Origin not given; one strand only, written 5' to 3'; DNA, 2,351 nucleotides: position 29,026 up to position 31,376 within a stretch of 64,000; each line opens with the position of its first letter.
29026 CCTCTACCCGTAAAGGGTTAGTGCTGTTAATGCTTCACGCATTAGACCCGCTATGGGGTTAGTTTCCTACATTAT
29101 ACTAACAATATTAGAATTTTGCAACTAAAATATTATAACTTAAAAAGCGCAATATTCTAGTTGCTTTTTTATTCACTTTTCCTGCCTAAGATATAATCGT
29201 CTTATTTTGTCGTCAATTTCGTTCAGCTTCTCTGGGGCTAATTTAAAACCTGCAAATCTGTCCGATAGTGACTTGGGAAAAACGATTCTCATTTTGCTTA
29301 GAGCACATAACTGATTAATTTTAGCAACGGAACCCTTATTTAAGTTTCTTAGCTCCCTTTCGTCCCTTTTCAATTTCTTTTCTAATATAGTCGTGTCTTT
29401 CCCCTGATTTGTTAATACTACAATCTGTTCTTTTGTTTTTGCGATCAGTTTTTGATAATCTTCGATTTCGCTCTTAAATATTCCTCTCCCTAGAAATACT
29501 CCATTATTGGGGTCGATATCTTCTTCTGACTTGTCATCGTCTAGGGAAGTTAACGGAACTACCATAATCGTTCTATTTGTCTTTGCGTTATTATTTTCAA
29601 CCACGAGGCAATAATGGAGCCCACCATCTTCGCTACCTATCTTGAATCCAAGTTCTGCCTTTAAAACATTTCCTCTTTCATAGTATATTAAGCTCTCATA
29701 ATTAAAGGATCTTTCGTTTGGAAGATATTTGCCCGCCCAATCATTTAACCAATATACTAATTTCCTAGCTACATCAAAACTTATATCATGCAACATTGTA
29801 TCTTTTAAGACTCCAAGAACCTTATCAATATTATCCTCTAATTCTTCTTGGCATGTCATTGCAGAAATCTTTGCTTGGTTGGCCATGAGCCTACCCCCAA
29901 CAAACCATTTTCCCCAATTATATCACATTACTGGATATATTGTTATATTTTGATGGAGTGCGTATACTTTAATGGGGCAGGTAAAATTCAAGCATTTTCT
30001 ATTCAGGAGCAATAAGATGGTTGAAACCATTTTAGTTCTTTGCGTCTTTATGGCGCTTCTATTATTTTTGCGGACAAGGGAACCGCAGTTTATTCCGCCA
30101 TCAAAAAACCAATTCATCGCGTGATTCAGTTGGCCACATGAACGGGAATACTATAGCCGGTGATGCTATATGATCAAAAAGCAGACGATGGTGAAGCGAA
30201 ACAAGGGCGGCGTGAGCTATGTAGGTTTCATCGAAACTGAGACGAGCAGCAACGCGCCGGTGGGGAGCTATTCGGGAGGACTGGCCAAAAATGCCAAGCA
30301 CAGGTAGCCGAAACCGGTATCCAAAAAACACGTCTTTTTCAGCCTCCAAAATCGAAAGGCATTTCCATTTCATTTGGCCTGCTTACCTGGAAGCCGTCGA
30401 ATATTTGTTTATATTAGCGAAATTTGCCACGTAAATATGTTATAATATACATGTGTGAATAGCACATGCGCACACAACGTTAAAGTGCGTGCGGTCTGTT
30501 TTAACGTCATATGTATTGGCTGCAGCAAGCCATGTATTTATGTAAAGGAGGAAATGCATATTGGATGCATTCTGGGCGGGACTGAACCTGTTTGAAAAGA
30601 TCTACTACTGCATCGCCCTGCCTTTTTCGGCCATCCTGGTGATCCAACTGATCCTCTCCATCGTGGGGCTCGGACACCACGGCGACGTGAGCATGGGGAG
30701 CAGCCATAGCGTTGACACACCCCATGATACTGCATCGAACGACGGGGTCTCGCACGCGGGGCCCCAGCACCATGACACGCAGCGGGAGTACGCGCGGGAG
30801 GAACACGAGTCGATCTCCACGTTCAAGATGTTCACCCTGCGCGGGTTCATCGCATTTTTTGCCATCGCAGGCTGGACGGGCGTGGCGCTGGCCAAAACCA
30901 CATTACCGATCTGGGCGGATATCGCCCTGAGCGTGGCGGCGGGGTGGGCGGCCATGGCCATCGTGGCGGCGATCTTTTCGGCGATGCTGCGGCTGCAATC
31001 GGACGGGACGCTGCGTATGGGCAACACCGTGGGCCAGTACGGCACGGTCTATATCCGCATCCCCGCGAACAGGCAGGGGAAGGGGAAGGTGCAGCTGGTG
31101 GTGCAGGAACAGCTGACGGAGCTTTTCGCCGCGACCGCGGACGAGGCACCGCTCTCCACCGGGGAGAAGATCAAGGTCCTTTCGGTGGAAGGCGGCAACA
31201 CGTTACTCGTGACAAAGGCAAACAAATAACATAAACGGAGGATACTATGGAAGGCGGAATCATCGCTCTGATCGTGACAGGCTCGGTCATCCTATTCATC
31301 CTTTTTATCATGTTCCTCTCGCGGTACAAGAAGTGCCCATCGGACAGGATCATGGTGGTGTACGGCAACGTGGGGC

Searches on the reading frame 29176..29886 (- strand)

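Call 96: search_protein_families(library=pfam, proteins=[window:29176-29886:-], max_evalue=0.1)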
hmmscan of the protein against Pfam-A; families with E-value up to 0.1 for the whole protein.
window:29176-29886:- (237 aa): 2 families
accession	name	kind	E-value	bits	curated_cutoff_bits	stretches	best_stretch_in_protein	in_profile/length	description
PF02452.23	PemK_toxin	-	2.4e-10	41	23.1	1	70-121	1-52/109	PemK-like, MazF-like toxin of type II toxin-antitoxin system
PF24190.1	OB_RNR_2nd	-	0.027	15.3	27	0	168-192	20-44/67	Ribonuclease R second OB domain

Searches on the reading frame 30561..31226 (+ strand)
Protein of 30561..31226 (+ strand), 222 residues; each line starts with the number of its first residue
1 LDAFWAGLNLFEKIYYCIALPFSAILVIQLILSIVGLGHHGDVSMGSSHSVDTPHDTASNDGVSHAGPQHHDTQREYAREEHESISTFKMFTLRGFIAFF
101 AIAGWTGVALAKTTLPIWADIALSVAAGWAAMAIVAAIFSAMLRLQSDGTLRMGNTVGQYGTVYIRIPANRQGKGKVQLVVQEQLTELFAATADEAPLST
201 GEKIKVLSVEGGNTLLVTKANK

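Call 96: search_protein_families(library=pfam, proteins=[window:30561-31226:+], max_evalue=0.1)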
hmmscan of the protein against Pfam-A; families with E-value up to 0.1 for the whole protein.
window:30561-31226:+ (222 aa): 1 family
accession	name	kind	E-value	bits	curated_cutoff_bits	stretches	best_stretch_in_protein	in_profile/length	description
PF01957.25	NfeD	-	0.014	16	29.1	1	186-219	25-57/57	NfeD-like C-terminal, partner-binding domain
